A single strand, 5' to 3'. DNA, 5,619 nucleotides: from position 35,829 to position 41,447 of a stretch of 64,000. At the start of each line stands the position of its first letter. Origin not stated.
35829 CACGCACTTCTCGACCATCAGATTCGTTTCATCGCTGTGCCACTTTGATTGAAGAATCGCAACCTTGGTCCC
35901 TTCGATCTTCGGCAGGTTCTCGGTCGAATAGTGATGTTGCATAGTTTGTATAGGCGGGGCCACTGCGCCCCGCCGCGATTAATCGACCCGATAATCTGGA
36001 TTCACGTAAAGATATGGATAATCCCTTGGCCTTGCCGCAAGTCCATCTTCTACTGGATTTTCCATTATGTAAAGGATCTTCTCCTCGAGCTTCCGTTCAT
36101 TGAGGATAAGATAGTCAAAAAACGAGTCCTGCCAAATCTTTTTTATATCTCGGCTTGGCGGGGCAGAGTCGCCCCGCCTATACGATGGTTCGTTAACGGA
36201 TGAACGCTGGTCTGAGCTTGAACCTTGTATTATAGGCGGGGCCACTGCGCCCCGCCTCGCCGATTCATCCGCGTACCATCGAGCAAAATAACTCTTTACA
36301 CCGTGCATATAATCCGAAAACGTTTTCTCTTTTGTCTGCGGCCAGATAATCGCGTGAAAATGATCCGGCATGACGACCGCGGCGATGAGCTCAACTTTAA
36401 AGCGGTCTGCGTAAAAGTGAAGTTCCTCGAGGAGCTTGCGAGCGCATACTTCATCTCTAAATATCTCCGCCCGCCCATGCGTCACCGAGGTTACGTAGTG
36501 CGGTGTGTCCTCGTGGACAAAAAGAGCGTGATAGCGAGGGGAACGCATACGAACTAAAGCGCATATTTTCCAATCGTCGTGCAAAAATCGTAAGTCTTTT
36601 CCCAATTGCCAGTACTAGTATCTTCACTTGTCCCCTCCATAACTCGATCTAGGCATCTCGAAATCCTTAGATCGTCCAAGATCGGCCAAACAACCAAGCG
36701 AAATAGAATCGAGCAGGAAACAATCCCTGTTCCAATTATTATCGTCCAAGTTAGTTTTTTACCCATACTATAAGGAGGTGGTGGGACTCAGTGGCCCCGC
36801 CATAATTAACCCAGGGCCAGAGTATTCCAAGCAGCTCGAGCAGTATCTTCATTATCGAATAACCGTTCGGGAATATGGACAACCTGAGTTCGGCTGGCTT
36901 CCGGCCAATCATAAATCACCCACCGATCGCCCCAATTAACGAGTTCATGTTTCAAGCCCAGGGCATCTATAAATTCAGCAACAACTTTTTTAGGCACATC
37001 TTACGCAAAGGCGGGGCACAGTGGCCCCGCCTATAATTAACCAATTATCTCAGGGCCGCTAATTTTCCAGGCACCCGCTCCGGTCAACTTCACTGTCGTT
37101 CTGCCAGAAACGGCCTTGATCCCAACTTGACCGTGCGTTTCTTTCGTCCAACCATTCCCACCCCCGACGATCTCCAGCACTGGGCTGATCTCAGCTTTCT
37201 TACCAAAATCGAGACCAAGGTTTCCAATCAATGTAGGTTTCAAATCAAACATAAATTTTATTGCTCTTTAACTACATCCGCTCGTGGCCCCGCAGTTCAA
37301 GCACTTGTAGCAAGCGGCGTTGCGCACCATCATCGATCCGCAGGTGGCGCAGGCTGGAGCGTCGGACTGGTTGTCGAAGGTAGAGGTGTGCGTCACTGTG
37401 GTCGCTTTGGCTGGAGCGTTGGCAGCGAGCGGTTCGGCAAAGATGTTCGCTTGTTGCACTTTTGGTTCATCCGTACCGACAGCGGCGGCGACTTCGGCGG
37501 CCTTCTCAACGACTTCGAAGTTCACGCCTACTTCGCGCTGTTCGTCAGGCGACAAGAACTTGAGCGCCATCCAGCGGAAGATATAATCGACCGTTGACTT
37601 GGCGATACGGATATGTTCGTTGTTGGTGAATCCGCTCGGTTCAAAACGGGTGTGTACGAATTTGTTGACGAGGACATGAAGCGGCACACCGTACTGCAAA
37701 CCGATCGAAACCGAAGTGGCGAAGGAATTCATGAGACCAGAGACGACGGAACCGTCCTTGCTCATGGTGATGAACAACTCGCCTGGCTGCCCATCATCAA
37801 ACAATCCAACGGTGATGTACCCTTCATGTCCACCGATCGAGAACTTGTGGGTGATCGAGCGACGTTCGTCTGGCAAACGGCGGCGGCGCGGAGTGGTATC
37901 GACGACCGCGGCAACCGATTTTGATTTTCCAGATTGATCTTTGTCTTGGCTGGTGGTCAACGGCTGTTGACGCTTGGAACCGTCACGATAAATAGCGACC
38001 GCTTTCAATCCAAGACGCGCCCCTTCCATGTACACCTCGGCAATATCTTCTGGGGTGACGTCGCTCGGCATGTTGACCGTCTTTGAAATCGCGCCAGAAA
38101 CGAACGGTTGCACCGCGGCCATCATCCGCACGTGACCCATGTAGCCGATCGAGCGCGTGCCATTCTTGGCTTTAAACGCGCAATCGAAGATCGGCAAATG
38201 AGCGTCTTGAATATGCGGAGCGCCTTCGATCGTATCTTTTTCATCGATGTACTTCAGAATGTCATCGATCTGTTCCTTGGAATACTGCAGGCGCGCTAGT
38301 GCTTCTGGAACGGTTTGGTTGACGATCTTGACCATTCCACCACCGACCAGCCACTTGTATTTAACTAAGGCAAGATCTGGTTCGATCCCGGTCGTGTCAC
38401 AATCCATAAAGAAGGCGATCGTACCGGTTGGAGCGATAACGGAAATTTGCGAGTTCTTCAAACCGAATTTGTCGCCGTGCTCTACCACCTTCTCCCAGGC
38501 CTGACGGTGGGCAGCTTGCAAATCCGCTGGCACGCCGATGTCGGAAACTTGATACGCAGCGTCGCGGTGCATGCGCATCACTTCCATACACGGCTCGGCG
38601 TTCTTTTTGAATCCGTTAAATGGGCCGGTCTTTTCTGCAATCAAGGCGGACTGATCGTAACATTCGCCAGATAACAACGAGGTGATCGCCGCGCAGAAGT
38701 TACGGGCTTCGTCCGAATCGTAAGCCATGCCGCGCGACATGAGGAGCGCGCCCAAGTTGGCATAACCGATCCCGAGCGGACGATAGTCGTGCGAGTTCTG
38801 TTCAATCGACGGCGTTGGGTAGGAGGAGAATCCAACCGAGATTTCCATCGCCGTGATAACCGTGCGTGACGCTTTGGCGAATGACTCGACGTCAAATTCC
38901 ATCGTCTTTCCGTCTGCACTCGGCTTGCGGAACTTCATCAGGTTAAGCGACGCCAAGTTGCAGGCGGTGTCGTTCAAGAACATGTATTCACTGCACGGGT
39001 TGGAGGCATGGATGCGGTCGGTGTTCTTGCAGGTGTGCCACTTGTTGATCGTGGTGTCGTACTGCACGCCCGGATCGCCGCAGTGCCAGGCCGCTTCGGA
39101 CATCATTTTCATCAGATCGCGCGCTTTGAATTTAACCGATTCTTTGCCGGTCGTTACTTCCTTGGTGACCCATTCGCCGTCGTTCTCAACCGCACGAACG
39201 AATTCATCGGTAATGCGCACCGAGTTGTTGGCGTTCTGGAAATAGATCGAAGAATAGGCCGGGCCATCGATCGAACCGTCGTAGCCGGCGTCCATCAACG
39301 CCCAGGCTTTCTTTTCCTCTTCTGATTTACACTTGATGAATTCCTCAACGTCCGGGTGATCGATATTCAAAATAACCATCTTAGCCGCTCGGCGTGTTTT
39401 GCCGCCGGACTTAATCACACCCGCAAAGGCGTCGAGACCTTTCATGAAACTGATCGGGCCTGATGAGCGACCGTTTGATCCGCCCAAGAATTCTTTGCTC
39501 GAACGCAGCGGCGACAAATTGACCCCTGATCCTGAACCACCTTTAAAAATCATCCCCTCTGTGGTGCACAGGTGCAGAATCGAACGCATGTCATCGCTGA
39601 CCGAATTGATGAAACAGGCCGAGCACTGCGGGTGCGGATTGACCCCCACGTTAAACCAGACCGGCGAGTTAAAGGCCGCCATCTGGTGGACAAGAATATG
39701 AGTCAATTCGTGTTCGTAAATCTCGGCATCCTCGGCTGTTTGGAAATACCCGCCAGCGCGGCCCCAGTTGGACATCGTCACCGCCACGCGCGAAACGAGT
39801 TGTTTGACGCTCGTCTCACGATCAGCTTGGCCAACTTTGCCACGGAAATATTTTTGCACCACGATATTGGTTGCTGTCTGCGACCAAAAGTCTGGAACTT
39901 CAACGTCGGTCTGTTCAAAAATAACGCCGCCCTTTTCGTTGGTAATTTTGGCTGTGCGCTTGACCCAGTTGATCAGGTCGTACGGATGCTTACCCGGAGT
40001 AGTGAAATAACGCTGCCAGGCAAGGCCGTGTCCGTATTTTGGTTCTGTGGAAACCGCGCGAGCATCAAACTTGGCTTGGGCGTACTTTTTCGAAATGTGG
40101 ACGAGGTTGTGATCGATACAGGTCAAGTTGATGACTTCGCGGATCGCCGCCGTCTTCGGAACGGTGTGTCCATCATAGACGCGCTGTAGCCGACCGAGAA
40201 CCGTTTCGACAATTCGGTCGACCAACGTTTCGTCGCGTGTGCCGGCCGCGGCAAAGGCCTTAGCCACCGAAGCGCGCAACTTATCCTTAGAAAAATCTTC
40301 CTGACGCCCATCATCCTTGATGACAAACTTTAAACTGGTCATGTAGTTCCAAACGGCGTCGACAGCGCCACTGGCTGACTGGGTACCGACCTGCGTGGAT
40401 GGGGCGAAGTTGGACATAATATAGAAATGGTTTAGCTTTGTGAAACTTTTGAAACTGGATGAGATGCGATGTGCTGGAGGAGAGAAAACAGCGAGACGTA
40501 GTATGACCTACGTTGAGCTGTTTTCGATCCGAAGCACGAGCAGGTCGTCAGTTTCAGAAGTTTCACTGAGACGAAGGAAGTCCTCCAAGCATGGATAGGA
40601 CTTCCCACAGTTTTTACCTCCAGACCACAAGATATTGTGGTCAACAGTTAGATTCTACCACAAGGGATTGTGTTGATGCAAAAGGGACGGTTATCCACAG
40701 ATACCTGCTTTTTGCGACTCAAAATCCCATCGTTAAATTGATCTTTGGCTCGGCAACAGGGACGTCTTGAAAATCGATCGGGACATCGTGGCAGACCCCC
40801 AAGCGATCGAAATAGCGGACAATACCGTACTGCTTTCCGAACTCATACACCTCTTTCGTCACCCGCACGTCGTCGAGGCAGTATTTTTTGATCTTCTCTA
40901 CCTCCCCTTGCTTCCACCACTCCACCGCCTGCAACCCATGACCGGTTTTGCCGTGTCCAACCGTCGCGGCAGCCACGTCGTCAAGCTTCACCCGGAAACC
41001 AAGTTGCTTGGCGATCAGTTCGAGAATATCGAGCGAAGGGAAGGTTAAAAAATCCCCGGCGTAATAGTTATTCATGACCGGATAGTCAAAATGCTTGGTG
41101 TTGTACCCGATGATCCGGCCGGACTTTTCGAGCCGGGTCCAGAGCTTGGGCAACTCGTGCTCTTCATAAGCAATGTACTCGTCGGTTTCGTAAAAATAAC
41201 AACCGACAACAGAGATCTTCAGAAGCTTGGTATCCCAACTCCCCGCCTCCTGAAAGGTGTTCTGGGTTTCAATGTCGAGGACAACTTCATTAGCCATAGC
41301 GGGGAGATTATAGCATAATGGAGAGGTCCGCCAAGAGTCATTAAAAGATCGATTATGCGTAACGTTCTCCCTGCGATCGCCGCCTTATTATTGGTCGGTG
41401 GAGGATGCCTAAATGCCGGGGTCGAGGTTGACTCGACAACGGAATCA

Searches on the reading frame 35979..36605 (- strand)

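Call 92: search_protein_families(library=pfam, proteins=[window:35979-36605:-], max_evalue=0.0001)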
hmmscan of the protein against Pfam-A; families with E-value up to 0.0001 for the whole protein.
window:35979-36605:- (208 aa): 1 family
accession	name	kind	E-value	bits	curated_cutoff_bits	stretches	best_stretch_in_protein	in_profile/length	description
PF01797.21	Y1_Tnp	-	2.2e-09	37.9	23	1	40-116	11-85/121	Transposase IS200 like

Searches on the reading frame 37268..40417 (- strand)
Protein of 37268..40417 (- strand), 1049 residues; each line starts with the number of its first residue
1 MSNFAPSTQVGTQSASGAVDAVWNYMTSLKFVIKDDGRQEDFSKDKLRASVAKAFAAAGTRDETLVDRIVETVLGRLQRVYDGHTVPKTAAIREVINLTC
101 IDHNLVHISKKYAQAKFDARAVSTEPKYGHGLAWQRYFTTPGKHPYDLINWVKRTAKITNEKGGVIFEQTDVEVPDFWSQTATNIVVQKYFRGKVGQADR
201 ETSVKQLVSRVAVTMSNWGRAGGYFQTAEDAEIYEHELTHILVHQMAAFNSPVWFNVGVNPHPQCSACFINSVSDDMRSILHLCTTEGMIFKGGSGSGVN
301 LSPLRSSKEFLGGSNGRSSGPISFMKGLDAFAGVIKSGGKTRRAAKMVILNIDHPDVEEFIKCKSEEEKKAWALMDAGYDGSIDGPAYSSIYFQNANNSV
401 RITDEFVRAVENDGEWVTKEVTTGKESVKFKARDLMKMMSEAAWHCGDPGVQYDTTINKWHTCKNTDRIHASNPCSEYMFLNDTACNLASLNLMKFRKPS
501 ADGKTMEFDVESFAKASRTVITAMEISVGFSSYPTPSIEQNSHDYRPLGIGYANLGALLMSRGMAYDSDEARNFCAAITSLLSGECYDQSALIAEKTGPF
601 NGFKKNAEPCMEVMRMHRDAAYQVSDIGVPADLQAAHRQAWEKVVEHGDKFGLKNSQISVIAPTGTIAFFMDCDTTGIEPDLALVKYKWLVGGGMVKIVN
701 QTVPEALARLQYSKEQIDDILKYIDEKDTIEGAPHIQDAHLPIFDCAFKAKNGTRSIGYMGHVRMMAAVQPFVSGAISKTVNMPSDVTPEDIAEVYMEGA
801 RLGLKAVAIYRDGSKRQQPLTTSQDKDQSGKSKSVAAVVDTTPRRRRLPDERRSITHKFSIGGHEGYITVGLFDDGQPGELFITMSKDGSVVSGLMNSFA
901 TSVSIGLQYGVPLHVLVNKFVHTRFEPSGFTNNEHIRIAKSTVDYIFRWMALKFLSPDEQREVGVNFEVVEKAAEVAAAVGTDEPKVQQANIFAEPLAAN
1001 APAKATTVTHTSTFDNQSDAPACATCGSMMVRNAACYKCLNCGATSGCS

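Call 56: search_protein_families(library=pfam, proteins=[window:37268-40417:-], max_evalue=0.001)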
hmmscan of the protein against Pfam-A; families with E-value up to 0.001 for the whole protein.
window:37268-40417:- (1049 aa): 4 families
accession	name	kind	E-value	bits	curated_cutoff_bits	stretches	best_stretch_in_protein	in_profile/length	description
PF02867.20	Ribonuc_red_lgC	-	1.5e-140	469.8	23.9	1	266-810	1-523/523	Ribonucleotide reductase, barrel domain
PF08471.15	Ribonuc_red_2_N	-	2.1e-22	79.7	27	1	162-245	1-103/103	Class II vitamin B12-dependent ribonucleotide reductase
PF03477.21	ATP-cone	-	7.5e-11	42.9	25.8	1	31-113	2-80/88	ATP cone domain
PF12637.14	TSCPD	-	1.2e-09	38.7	22.8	1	858-951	6-85/88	TSCPD domain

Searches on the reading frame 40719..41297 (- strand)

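Call 92: search_protein_families(library=pfam, proteins=[window:40719-41297:-], max_evalue=0.0001)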
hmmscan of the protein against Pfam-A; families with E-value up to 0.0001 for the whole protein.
window:40719-41297:- (192 aa): 2 families
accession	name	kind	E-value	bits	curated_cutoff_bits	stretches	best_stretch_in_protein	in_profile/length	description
PF13482.12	RNase_H_2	-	8.5e-10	39.3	22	1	7-152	3-162/165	RNase_H superfamily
PF10108.15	DNA_pol_B_exo2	-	3.4e-09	37.1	24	1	78-148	96-167/213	Predicted 3'-5' exonuclease related to the exonuclease domain of PolB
